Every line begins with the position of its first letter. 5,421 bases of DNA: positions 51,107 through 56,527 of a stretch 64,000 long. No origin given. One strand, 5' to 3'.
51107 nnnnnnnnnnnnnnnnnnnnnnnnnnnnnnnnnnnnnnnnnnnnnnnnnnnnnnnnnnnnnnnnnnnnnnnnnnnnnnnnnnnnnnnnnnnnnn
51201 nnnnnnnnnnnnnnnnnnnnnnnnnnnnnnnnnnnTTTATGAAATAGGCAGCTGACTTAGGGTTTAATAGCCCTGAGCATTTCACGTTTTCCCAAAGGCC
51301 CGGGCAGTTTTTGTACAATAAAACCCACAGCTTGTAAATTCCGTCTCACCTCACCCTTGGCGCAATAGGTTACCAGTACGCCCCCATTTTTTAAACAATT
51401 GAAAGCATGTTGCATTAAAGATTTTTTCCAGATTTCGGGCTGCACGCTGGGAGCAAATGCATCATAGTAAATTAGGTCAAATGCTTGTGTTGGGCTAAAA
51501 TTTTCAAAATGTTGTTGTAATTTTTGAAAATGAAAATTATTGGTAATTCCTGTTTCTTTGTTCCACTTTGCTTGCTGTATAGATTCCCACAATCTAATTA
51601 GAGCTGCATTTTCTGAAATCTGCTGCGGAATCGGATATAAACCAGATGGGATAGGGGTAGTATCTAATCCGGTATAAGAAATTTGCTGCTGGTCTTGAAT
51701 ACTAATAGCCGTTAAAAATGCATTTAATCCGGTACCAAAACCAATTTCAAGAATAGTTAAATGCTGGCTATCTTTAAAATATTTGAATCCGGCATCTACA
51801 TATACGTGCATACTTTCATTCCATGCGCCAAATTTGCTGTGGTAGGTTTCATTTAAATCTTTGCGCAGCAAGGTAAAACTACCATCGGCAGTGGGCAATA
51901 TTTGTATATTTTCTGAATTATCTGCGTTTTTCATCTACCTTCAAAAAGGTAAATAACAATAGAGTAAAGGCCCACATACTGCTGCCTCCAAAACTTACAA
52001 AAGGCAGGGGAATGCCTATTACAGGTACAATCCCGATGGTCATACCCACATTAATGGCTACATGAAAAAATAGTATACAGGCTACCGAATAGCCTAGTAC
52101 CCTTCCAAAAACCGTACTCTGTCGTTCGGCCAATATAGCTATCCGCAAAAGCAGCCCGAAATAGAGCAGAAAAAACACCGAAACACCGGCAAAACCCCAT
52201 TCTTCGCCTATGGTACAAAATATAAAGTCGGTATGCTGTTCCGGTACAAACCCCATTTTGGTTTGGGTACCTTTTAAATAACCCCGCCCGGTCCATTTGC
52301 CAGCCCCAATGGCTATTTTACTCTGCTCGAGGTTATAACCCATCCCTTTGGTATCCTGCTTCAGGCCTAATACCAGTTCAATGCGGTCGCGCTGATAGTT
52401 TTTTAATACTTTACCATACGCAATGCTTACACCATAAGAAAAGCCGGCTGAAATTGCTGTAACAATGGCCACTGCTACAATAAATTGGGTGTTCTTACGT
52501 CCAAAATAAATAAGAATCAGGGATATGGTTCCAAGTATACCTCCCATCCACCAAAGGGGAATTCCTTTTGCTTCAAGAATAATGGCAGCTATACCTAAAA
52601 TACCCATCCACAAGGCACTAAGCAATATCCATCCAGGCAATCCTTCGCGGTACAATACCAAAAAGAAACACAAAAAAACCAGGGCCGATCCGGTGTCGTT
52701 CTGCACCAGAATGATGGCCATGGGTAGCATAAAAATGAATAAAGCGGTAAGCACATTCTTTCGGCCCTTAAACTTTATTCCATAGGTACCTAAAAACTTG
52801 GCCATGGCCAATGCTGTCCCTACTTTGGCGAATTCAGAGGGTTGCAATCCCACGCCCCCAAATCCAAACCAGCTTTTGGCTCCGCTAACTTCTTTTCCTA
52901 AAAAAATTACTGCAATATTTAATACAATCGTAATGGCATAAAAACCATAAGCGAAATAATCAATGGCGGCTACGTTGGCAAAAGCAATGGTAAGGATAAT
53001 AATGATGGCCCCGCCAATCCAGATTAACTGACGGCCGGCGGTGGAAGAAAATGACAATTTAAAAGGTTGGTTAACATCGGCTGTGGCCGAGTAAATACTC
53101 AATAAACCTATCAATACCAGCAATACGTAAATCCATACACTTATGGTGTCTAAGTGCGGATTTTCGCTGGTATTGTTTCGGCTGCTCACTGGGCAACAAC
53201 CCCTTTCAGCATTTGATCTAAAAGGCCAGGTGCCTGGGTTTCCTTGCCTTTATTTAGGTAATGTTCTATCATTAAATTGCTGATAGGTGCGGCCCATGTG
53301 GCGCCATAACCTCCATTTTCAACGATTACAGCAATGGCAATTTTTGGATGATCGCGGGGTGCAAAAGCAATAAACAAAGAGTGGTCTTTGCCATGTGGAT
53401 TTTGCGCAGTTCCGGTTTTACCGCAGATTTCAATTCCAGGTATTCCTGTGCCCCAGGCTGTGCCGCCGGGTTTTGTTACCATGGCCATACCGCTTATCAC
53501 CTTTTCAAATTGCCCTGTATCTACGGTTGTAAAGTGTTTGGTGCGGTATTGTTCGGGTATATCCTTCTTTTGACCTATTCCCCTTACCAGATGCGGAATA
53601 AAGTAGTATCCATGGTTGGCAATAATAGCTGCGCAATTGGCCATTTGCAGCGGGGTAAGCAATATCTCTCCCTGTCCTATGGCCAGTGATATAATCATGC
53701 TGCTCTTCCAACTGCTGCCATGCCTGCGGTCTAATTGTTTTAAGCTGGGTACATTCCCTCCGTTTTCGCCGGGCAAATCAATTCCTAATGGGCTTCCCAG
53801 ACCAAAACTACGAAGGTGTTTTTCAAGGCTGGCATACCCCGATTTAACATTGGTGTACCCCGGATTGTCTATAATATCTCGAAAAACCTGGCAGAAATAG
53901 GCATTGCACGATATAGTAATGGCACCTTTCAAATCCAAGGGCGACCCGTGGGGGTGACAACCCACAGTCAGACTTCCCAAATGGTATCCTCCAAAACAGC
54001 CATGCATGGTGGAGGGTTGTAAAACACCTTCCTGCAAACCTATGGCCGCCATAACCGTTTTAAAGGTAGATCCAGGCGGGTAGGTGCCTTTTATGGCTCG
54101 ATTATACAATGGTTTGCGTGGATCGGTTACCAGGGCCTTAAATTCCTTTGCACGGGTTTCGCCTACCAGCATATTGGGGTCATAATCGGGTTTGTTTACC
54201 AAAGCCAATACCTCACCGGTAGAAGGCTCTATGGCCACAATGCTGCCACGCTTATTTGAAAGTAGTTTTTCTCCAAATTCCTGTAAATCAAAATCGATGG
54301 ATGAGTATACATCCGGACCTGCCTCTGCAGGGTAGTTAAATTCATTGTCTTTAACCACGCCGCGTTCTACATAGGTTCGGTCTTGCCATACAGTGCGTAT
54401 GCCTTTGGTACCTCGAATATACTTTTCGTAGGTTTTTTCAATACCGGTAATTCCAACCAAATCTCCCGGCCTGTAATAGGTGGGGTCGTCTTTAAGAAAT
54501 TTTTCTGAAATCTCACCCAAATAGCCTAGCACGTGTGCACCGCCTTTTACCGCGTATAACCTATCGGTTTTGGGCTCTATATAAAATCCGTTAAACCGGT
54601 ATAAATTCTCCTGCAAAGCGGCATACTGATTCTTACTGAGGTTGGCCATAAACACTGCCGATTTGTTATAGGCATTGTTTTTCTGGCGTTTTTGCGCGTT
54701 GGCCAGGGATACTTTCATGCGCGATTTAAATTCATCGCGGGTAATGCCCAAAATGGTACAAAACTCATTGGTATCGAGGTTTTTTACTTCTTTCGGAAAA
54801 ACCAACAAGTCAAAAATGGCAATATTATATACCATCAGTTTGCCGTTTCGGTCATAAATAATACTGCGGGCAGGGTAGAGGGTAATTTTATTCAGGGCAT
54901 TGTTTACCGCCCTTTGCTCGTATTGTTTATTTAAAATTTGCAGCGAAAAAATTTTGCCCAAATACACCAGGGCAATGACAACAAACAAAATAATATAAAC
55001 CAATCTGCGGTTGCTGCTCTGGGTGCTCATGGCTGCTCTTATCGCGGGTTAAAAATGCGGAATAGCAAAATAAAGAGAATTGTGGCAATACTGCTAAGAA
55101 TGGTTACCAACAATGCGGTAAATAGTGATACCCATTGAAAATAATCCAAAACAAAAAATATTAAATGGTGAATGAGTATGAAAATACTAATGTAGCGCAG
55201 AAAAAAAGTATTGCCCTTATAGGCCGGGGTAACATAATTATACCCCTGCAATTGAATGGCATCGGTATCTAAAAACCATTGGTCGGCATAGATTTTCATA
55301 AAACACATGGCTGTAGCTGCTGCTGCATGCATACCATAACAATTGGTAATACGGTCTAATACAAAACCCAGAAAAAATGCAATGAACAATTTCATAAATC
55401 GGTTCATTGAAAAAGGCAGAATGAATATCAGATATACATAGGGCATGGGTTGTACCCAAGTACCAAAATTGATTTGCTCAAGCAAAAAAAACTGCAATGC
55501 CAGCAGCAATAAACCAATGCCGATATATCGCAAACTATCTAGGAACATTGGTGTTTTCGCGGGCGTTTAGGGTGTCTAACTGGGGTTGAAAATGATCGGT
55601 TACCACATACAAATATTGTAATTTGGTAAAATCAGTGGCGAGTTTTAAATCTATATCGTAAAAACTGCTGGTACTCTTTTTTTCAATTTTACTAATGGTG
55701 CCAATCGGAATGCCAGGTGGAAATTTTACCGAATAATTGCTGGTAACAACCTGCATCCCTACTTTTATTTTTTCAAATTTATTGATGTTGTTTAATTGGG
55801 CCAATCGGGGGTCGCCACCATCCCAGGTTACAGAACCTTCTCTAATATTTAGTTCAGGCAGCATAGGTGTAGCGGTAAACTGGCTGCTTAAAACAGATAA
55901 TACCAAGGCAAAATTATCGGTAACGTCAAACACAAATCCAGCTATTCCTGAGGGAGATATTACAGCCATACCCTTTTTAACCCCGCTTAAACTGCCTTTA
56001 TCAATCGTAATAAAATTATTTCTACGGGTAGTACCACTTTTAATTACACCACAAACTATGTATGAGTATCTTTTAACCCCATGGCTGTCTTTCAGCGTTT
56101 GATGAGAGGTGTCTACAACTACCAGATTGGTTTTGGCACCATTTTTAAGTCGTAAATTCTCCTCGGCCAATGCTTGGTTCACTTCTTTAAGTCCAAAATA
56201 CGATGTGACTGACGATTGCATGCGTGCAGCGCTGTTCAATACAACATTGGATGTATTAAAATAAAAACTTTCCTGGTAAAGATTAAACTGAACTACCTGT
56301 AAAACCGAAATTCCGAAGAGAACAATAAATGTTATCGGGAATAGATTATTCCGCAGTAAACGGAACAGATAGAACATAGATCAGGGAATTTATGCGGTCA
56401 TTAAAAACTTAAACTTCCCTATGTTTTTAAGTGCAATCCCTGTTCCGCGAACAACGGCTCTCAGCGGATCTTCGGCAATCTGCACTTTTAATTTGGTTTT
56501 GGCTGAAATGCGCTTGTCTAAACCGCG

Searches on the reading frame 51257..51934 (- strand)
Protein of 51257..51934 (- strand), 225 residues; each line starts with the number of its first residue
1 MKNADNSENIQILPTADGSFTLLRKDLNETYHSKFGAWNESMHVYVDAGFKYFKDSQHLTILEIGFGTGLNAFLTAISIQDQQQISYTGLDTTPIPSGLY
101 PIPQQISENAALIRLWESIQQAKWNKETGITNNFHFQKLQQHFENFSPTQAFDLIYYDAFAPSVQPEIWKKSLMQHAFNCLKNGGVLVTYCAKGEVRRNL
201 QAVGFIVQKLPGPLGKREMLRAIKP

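Call 68: search_protein_families(library=pfam, proteins=[window:51257-51934:-], max_evalue=0.00001)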
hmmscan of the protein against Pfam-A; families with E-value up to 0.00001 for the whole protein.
window:51257-51934:- (225 aa): 2 families
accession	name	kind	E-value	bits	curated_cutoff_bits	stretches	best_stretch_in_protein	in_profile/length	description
PF05430.17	Methyltransf_30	-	8.7e-22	77.8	22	1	129-224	30-123/124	S-adenosyl-L-methionine-dependent methyltransferase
PF13489.12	Methyltransf_23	-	2.6e-06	27.7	27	1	54-204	19-133/164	Methyltransferase domain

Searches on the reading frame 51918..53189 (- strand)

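Call 68: search_protein_families(library=pfam, proteins=[window:51918-53189:-], max_evalue=0.00001)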
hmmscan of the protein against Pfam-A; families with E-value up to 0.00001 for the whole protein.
window:51918-53189:- (423 aa): 1 family
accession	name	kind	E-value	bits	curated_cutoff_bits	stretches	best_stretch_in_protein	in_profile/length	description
PF01098.24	FTSW_RODA_SPOVE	-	5.1e-74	249.8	26.4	2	218-421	159-353/356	Cell cycle protein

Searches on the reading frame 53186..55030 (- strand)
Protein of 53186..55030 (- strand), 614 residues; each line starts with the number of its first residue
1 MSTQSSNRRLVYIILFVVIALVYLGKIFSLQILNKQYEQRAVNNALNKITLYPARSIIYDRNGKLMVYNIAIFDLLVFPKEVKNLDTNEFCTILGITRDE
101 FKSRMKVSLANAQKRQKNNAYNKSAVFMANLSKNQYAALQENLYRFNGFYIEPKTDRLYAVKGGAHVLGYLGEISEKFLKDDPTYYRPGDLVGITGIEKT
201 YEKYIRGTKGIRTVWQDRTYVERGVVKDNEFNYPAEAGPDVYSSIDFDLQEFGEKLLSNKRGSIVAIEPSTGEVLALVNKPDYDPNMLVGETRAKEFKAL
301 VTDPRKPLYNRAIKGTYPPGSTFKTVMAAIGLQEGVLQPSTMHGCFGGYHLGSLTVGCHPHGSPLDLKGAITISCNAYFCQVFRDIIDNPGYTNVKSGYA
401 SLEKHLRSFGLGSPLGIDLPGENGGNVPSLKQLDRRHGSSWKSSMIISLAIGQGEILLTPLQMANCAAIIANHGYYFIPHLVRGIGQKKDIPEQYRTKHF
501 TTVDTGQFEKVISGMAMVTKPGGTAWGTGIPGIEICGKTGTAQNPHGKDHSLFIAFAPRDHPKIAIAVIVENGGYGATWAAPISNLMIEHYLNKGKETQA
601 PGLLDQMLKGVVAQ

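Call 68: search_protein_families(library=pfam, proteins=[window:53186-55030:-], max_evalue=0.00001)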
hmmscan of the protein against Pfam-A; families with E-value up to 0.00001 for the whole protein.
window:53186-55030:- (614 aa): 2 families
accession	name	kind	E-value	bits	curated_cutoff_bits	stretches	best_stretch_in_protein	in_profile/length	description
PF00905.27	Transpeptidase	-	1.6e-59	202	22.1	1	262-585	1-295/299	Penicillin binding protein transpeptidase domain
PF03717.20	PBP_dimer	-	3.6e-34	119.2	24.4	1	52-217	3-170/180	Penicillin-binding Protein dimerisation domain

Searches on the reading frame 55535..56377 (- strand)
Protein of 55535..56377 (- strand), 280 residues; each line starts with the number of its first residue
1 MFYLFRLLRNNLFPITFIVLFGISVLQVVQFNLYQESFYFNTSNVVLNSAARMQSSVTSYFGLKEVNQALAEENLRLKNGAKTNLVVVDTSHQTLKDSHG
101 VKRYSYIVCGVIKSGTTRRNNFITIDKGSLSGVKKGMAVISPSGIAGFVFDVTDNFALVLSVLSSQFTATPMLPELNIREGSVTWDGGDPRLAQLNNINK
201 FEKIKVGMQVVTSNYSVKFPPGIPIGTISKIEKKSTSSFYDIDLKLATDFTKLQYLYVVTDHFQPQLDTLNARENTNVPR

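Call 68: search_protein_families(library=pfam, proteins=[window:55535-56377:-], max_evalue=0.00001)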
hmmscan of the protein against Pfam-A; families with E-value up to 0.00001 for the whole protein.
window:55535-56377:- (280 aa): 1 family
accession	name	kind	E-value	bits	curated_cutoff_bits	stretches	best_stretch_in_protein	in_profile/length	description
PF04085.20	MreC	-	2.1e-36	125.3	28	1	111-260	1-147/147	Rod shape-determining protein MreC, barrel core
